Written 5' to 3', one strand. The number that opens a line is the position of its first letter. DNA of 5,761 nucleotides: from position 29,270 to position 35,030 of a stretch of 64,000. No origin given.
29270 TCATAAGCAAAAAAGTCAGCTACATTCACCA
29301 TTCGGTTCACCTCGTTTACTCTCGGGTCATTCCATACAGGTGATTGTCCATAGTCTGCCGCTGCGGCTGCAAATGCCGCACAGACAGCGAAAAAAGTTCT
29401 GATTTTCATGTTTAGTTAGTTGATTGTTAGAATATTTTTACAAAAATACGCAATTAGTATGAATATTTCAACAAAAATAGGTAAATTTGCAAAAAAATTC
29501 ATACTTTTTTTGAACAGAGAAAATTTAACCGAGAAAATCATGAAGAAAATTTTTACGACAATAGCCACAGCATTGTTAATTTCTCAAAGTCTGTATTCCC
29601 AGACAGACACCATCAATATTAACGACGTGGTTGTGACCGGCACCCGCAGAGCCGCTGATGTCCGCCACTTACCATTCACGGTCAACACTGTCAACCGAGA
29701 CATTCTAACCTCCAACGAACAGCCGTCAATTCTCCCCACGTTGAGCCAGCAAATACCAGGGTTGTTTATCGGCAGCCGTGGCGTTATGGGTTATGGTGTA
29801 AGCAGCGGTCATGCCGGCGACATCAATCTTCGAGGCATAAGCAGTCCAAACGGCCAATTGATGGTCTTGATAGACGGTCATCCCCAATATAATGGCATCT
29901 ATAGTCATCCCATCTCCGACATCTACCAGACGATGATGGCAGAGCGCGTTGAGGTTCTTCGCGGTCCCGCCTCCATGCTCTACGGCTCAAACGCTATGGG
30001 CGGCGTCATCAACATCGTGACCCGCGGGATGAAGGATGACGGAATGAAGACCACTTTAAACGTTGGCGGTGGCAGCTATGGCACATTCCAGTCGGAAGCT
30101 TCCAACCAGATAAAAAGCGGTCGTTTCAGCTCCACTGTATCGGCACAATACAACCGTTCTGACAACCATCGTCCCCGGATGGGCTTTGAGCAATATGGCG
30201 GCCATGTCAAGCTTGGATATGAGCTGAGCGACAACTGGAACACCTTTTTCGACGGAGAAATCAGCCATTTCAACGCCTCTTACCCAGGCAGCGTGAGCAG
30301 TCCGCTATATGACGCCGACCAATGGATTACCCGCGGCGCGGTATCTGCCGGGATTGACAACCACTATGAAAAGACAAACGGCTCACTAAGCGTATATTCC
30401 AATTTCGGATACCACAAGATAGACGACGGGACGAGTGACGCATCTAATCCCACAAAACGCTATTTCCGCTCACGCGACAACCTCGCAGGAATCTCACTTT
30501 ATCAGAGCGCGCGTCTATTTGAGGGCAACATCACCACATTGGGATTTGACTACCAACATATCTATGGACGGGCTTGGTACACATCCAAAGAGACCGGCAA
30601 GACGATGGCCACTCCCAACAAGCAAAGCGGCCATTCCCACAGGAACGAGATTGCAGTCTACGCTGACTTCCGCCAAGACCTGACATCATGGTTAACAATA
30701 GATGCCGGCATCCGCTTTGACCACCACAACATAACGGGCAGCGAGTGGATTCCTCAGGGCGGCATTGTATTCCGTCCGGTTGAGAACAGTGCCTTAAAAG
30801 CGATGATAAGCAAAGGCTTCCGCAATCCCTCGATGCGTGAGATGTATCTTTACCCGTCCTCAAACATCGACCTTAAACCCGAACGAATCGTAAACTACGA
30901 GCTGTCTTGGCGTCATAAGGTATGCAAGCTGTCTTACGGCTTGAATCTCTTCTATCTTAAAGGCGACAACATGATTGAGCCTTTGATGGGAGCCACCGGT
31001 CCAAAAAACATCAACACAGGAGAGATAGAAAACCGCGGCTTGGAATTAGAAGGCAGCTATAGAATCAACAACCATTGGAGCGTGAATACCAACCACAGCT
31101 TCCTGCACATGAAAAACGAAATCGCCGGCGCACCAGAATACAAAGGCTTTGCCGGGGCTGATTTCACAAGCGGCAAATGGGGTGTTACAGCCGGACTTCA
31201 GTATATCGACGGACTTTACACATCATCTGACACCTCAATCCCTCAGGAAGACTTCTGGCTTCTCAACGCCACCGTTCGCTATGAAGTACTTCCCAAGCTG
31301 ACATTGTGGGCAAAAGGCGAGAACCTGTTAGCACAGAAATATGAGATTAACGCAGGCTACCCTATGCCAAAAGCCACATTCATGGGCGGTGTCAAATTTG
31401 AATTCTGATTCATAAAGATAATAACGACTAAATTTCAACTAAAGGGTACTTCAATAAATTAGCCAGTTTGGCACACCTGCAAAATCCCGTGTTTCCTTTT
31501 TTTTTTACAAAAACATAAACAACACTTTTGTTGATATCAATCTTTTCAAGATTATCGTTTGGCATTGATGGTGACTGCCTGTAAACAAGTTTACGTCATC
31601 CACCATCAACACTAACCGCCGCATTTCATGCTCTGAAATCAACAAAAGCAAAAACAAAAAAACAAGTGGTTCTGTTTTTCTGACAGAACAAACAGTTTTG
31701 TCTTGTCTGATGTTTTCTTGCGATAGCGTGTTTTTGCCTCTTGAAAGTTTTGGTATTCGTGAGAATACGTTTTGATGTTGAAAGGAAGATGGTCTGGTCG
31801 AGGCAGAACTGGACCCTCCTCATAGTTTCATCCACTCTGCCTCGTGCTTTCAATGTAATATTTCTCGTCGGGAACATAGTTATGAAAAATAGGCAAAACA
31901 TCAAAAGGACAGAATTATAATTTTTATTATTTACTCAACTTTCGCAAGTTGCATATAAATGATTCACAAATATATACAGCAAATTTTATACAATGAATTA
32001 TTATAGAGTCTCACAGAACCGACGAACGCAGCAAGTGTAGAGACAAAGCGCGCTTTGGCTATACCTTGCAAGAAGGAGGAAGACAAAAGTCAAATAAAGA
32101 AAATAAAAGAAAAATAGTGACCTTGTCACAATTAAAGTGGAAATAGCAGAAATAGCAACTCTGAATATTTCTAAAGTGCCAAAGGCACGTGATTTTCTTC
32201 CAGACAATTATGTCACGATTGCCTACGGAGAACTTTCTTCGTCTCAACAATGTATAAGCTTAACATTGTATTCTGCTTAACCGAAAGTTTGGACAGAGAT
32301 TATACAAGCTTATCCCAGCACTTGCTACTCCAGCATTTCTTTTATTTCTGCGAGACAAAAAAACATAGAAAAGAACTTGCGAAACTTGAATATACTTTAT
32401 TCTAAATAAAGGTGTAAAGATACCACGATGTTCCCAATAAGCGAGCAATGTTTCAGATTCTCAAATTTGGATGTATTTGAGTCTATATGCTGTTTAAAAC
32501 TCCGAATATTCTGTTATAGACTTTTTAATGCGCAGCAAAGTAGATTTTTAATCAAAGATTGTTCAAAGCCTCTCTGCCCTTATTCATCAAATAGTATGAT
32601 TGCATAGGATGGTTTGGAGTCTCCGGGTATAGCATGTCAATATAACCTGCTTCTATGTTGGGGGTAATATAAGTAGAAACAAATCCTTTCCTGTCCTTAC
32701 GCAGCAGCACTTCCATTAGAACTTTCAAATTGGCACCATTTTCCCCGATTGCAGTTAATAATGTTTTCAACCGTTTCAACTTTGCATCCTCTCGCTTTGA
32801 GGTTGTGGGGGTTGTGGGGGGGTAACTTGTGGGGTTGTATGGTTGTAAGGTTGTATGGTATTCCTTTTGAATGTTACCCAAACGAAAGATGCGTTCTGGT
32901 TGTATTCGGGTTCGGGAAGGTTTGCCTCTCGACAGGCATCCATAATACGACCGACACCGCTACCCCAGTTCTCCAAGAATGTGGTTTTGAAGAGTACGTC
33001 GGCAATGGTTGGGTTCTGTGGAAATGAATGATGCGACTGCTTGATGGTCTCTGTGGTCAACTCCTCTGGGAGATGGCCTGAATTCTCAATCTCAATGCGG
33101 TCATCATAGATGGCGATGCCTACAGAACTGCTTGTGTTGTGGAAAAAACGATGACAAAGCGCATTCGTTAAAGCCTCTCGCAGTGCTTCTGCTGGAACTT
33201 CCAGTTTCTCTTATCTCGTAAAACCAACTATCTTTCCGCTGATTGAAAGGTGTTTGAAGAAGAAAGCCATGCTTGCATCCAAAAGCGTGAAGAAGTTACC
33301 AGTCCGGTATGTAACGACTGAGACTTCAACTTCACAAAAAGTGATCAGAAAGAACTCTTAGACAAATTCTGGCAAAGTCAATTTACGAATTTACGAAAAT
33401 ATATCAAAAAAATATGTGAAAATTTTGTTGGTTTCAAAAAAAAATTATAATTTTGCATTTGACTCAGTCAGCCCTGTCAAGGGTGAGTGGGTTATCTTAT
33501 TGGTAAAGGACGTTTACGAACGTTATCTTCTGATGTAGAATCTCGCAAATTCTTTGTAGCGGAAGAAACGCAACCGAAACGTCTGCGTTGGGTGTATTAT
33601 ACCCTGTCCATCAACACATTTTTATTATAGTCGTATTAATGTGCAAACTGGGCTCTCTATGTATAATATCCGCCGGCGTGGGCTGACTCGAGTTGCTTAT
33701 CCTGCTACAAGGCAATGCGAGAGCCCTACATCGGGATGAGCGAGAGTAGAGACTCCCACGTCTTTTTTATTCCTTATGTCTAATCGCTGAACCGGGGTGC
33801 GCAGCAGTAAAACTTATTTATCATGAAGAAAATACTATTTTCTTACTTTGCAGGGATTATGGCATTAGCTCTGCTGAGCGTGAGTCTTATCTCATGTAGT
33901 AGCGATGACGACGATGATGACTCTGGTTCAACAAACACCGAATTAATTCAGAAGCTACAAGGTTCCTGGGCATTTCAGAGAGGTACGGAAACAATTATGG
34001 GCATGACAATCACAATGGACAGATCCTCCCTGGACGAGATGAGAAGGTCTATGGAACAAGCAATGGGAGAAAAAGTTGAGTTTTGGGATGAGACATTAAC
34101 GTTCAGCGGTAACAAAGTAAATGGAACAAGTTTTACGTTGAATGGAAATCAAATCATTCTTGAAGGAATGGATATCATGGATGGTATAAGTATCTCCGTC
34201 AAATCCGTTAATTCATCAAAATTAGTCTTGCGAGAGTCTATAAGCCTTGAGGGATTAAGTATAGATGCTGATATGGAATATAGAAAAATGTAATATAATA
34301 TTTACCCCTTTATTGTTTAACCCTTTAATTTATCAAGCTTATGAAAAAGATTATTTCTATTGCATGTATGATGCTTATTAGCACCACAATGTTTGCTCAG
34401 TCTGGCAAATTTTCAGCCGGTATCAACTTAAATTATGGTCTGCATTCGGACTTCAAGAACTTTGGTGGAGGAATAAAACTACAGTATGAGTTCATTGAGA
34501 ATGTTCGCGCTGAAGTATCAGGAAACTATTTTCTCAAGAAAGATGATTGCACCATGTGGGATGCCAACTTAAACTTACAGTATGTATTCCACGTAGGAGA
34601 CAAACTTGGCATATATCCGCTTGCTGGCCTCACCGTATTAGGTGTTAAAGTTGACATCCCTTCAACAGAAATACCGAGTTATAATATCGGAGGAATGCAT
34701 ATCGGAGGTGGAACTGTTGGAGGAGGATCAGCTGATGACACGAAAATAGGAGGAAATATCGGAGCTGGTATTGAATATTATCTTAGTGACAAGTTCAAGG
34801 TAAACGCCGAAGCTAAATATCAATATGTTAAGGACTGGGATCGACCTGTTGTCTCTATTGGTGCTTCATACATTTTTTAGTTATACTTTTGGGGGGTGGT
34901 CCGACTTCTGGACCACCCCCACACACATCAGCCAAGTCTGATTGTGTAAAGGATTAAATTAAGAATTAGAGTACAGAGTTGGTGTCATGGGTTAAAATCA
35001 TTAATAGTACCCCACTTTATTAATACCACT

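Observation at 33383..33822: A ~430-bp promoter-plus-long-leader element is duplicated in front of two unrelated exported-protein operons (copy A)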

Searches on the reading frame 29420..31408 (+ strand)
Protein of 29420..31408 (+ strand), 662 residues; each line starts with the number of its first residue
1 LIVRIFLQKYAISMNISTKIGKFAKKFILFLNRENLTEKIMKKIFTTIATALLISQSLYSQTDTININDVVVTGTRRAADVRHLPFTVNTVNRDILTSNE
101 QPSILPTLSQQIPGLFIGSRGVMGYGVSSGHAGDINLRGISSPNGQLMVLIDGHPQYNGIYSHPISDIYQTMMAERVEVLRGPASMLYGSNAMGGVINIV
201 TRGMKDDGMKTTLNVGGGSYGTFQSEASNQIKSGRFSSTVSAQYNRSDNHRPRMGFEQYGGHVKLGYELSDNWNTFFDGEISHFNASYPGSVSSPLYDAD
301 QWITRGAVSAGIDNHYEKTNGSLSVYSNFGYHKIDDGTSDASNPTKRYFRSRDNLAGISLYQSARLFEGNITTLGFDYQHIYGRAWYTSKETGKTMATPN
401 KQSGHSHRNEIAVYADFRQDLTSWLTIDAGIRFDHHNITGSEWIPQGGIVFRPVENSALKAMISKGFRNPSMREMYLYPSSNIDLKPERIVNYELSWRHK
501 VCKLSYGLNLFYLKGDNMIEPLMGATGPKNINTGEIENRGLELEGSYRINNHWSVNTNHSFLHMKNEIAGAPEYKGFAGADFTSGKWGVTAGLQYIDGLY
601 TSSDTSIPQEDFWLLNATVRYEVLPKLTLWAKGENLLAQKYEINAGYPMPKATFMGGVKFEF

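Call 47: search_protein_families(library=pfam, proteins=[window:29420-31408:+], max_evalue=0.0001)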
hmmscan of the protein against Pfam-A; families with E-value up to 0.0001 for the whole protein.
window:29420-31408:+ (662 aa): 4 families
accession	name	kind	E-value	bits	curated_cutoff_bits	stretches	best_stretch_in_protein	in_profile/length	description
PF00593.30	TonB_dep_Rec_b-barrel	-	3.2e-45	156.2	27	1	254-636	19-436/436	TonB dependent receptor-like, beta-barrel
PF07715.20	Plug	-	3e-18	66.7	23.9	1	81-196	2-107/107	TonB-dependent Receptor Plug Domain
PF14905.12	OMP_b-brl_3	-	6.4e-08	32.5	27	1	476-640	204-377/408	Outer membrane protein beta-barrel family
PF06629.18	MipA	-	6.8e-05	23.6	24.2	0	241-302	149-211/221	MltA-interacting protein MipA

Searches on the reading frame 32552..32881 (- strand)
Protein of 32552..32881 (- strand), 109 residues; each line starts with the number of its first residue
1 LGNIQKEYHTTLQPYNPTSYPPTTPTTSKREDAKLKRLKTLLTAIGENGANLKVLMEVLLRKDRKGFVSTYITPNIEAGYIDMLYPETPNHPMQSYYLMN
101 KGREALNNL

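Call 80: search_protein_families(library=pfam, proteins=[window:32552-32881:-], max_evalue=0.01)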
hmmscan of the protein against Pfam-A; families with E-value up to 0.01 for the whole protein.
window:32552-32881:- (109 aa): 1 family
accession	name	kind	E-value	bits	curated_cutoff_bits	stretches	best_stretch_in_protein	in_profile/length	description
PF21247.3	Fic-like_C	-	2.2e-14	53.5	27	1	38-98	3-63/64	Filamentation induced by cAMP protein Fic-like, C-terminal domain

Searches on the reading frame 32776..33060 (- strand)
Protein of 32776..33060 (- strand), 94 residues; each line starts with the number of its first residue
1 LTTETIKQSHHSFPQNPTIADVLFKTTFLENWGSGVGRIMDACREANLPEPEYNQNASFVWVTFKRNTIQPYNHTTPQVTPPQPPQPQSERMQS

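Call 80: search_protein_families(library=pfam, proteins=[window:32776-33060:-], max_evalue=0.01)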
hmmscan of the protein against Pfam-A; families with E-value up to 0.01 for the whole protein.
window:32776-33060:- (94 aa): 1 family
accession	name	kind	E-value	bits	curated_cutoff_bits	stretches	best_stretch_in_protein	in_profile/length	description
PF13749.12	HATPase_c_4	-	1.1e-14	54.6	26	1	1-64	25-89/89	Putative ATP-dependent DNA helicase recG C-terminal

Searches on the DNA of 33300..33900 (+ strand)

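Call 6: search_rna_families(source=window, start=33300, end=33900, threshold=evalue, max_evalue=10, show_alignments=2)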
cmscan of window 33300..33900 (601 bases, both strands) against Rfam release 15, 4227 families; matches with E-value up to 10: 7.
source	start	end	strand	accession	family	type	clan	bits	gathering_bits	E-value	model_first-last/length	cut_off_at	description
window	33353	33485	+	RF04205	MIR2606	Gene; miRNA;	-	23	139.7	0.6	1-165/165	no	MIR2606 microRNA precursor family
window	33814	33885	+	RF02280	TtnuCD3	Gene; snRNA; snoRNA; CD-box;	-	18.1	70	6.7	1-72/72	no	Tetrahymena snoRNA TtnuCD3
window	33519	33574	+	RF01739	Glutamine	Cis-reg; riboswitch;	-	14.1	35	4.5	1-53/53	no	Glutamine riboswitch aptamer (glnA leader)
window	33328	33385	+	RF02001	group-II-D1D4-3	Intron;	CL00102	14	32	2.3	1-170/170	no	Group II catalytic intron D1-D4-3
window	33300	33367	-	RF00451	MIR395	Gene; miRNA;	-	13.6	56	9.8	1-69/104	3'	mir-395 microRNA precursor family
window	33381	33486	+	RF01669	P14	Gene; sRNA;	-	13.3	45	5.9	1-146/146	no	Pseudomonas sRNA P14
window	33340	33363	+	RF03092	Ocean-VII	Gene; sRNA;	-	13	53.5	0.57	9-41/41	no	Ocean-VII RNA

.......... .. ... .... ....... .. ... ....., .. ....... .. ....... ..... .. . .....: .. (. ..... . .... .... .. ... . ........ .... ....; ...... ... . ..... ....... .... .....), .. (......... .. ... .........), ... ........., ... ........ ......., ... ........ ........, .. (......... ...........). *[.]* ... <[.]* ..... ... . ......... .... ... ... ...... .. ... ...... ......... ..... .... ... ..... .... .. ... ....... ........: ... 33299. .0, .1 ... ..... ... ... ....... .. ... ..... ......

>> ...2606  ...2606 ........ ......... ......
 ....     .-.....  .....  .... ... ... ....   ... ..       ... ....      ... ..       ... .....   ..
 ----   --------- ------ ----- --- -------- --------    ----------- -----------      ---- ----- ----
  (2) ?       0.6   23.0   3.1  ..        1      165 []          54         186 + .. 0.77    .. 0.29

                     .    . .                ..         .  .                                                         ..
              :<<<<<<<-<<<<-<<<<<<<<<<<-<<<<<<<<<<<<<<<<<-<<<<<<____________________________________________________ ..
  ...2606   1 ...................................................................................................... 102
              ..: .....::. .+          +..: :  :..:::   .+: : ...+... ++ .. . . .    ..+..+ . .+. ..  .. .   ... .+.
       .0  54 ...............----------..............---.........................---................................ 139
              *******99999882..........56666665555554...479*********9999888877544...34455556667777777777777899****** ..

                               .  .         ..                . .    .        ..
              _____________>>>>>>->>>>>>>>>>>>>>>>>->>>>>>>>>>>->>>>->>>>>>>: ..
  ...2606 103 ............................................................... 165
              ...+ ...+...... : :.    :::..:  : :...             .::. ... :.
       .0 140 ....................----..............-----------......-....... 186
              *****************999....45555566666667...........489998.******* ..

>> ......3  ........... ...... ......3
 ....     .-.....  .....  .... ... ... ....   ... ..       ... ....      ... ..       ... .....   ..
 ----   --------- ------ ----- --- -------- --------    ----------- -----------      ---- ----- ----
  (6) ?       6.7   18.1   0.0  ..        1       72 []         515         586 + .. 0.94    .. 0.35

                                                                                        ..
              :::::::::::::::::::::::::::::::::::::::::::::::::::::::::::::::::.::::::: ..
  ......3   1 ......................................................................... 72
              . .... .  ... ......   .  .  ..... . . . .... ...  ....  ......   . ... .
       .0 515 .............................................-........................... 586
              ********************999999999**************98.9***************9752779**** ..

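Call 19: search_dna_similar(query=window:33383-33822:+, collection=plasmids, mode=distant)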
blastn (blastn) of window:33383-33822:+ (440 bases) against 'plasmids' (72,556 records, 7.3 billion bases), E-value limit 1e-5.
No match.

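Call 20: search_dna_similar(query=window:33383-33822:+, collection=phages, mode=distant)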
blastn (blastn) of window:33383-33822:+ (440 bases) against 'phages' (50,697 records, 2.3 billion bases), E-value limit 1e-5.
No match.

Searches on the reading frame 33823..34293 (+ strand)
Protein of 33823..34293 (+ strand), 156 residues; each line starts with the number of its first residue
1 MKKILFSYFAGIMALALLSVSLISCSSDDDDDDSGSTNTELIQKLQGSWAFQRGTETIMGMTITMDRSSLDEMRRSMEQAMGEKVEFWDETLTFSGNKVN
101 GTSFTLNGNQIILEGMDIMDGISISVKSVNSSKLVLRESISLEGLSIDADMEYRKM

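Call 7: search_protein_families(library=pfam, proteins=[window:33823-34293:+], max_evalue=0.01)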
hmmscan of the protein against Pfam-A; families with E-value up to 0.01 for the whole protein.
window:33823-34293:+ (156 aa): 0 families

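Call 29: search_protein_families(library=ncbifam, proteins=[window:33823-34293:+], max_evalue=0.01)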
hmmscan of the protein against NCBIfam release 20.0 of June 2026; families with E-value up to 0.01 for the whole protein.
window:33823-34293:+ (156 aa): 0 families

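Call 36: find_encoding_contigs(protein=window:33823-34293:+, flank=3000, max_places=10)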
Protein window:33823-34293:+ (156 aa): no gene with exactly this product is on record in the collection.

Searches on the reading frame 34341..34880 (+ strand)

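Call 7: search_protein_families(library=pfam, proteins=[window:34341-34880:+], max_evalue=0.01)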
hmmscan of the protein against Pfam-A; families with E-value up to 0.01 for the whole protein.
window:34341-34880:+ (179 aa): 3 families
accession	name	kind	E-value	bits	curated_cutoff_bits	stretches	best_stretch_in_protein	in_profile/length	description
PF13505.12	OMP_b-brl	-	1.9e-17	64.4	28.7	1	6-179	2-175/175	Outer membrane protein beta-barrel domain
PF05736.17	OprF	-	0.0017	18.6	23.5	0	137-163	136-162/184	OprF membrane domain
PF03797.25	Autotransporter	-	0.009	16.2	26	0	69-162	114-200/255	Autotransporter beta-domain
